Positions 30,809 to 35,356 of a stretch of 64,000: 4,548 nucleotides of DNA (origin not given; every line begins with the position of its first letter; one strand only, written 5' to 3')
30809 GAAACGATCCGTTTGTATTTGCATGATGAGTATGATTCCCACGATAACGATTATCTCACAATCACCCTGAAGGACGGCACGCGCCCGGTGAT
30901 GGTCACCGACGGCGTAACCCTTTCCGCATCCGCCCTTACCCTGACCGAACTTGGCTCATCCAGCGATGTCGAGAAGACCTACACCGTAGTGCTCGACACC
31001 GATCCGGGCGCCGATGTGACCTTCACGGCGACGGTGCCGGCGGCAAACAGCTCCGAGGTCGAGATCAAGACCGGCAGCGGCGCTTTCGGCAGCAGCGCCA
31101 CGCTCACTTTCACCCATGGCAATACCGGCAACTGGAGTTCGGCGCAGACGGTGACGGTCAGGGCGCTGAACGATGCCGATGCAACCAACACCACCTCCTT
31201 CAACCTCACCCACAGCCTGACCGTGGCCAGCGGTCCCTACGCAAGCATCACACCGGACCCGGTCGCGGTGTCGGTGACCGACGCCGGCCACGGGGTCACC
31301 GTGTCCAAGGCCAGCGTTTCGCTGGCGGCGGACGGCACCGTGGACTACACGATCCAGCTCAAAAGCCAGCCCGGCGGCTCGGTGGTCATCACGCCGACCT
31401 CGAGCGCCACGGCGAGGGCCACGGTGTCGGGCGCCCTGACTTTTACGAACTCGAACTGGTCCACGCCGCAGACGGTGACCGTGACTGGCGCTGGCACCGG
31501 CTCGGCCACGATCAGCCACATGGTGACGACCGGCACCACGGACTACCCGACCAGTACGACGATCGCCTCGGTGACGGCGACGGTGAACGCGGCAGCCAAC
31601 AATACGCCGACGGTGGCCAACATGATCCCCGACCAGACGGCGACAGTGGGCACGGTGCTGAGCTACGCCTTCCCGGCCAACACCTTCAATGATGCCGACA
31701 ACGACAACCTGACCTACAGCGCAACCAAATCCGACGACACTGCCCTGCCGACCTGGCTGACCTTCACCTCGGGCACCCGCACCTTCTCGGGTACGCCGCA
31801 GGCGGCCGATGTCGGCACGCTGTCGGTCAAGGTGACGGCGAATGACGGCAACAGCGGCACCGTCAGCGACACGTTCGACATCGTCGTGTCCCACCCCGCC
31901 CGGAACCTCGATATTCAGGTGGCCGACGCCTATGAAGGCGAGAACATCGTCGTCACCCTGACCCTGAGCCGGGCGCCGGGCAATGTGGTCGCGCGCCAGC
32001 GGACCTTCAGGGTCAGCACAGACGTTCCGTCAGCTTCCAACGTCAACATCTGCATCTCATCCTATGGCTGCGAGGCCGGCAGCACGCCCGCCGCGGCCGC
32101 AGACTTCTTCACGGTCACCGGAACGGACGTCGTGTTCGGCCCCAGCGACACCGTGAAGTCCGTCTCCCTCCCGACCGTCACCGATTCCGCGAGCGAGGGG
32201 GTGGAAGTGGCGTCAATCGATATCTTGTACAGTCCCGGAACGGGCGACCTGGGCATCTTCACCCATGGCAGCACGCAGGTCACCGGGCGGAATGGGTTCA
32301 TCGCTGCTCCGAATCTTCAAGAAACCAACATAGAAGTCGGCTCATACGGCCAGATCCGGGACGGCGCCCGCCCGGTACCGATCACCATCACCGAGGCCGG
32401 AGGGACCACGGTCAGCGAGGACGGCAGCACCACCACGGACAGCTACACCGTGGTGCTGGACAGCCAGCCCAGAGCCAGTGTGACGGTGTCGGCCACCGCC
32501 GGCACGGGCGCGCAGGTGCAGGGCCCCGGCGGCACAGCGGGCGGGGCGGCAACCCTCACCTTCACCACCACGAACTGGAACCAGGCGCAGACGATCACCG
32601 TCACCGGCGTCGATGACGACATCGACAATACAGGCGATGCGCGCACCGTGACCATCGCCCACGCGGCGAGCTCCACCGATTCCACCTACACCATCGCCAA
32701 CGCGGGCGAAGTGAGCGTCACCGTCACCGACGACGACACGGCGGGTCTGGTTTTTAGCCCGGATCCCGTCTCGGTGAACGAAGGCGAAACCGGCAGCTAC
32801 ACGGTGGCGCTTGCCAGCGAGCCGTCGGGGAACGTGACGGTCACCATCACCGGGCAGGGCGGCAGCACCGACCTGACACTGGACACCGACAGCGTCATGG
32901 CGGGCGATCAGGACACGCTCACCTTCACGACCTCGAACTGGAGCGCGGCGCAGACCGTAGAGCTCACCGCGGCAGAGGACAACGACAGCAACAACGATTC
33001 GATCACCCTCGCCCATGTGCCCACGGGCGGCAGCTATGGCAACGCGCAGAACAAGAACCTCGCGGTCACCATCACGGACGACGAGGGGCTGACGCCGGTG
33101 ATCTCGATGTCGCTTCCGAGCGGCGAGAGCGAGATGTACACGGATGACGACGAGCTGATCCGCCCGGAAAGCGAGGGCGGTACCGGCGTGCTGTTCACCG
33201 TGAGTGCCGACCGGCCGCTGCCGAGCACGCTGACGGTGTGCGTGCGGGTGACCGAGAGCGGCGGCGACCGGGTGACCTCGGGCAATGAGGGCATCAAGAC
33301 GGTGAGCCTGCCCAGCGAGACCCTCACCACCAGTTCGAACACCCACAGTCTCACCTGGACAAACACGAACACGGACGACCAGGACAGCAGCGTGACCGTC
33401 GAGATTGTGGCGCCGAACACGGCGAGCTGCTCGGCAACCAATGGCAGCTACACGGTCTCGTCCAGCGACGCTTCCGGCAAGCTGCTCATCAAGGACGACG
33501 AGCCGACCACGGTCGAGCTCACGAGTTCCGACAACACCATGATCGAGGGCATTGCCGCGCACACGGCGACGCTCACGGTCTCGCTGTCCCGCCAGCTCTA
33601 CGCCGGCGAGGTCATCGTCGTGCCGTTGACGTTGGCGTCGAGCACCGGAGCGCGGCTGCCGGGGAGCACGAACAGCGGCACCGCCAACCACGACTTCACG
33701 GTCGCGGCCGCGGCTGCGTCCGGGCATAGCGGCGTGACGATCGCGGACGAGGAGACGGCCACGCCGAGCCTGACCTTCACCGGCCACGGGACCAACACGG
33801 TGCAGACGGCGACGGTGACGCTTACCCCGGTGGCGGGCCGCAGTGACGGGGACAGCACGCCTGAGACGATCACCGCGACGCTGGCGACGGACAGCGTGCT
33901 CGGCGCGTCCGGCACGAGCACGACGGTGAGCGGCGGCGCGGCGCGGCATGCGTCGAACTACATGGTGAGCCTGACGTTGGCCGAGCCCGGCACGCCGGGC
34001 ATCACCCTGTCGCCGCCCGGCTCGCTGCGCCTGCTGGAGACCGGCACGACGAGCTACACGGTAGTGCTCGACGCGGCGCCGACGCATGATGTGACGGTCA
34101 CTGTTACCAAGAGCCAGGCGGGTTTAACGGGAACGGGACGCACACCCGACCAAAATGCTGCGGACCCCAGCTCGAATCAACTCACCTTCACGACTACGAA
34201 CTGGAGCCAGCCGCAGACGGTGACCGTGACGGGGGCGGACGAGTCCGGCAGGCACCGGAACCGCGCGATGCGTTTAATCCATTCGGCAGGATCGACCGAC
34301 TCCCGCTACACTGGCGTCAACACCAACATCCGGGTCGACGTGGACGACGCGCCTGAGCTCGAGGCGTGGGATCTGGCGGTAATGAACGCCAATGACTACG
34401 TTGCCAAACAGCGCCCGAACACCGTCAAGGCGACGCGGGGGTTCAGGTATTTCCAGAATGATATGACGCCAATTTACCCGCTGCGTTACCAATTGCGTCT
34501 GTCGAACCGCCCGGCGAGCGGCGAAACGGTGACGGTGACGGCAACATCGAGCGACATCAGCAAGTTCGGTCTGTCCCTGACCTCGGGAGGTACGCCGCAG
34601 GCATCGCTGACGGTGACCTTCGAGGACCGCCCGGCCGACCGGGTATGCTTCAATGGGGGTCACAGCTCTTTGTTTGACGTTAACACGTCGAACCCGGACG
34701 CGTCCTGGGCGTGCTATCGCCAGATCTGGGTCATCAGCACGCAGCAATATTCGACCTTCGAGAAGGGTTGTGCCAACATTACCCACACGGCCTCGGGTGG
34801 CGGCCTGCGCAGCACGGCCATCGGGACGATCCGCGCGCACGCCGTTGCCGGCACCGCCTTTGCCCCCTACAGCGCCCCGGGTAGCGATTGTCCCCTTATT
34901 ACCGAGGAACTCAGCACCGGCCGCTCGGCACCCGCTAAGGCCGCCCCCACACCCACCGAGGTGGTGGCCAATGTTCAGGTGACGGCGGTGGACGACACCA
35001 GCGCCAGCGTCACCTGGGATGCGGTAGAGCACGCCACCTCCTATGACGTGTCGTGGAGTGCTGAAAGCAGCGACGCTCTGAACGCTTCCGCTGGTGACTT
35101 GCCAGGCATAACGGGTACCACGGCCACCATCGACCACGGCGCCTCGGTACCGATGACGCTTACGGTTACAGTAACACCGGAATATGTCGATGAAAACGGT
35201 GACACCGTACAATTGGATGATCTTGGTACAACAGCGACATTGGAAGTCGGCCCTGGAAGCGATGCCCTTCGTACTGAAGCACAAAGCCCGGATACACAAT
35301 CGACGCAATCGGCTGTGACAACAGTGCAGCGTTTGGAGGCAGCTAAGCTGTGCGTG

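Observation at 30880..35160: Abrupt GC and codon-usage switch inside one continuous 8.5-kb ORF: a ~4.3-kb high-GC cassette in the giant adhesin gene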

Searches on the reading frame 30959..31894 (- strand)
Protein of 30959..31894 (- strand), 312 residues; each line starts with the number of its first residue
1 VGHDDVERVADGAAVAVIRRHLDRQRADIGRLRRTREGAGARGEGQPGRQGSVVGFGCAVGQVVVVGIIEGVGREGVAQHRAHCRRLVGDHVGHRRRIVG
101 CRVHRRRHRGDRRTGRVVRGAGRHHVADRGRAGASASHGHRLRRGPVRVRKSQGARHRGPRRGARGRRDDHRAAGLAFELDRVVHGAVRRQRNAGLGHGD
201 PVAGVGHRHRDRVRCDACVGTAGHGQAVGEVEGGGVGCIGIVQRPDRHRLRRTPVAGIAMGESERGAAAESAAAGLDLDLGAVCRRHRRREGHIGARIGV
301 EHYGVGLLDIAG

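Call 72: search_protein_families(library=pfam, proteins=[window:30959-31894:-], max_evalue=0.1)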
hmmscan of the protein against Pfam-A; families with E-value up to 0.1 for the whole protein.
window:30959-31894:- (312 aa): 0 families
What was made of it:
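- Checked: None has a Pfam match (call 72), so they are by-products of composition.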

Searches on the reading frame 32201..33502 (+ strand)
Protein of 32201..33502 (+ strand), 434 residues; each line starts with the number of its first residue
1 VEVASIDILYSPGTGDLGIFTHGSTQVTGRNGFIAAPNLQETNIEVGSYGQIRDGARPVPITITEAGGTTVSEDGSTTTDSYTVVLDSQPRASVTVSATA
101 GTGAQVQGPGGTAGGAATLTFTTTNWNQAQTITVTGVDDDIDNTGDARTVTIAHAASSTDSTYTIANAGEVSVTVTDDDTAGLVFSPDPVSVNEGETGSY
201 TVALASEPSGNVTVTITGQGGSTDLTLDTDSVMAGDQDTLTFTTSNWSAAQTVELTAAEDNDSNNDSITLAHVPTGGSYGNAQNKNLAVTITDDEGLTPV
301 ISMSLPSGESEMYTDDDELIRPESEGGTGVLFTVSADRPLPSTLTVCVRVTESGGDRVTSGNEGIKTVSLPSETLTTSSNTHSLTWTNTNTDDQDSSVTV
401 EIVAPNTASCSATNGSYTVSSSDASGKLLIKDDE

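Call 45: search_protein_families(library=pfam, proteins=[window:32201-33502:+], max_evalue=1)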
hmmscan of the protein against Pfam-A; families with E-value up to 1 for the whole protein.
window:32201-33502:+ (434 aa): 2 families
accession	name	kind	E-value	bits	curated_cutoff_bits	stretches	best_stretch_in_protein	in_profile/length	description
PF10630.14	DUF2476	-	0.0063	17.2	27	1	179-283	74-179/259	Protein of unknown function (DUF2476)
PF02575.21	YbaB_DNA_bd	-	0.012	16.2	25.5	1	205-240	25-60/91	YbaB/EbfC DNA-binding family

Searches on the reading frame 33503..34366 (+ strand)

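Call 45: search_protein_families(library=pfam, proteins=[window:33503-34366:+], max_evalue=1)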
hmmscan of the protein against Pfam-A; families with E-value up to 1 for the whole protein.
window:33503-34366:+ (288 aa): 1 family
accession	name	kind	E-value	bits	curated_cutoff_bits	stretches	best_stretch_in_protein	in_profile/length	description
PF16341.10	DUF4971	-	0.0058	16.9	31.3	1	179-247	49-116/141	Domain of unknown function (DUF4971)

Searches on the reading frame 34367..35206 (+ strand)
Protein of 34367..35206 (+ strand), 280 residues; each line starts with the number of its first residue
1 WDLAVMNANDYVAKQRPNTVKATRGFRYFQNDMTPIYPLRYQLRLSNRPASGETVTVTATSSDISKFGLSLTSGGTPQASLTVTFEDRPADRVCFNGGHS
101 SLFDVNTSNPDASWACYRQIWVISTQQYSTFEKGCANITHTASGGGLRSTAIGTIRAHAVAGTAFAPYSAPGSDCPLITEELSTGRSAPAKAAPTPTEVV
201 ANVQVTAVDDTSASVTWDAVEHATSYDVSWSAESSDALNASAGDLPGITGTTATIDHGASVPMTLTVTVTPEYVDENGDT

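Call 45: search_protein_families(library=pfam, proteins=[window:34367-35206:+], max_evalue=1)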
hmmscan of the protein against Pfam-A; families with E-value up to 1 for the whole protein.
window:34367-35206:+ (280 aa): 2 families
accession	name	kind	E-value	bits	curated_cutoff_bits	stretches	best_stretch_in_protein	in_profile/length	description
PF00041.27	fn3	-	0.00092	19.8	25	1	200-245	3-43/84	Fibronectin type III domain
PF16656.11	Pur_ac_phosph_N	-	0.31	12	30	1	203-242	6-44/93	Purple acid Phosphatase, N-terminal domain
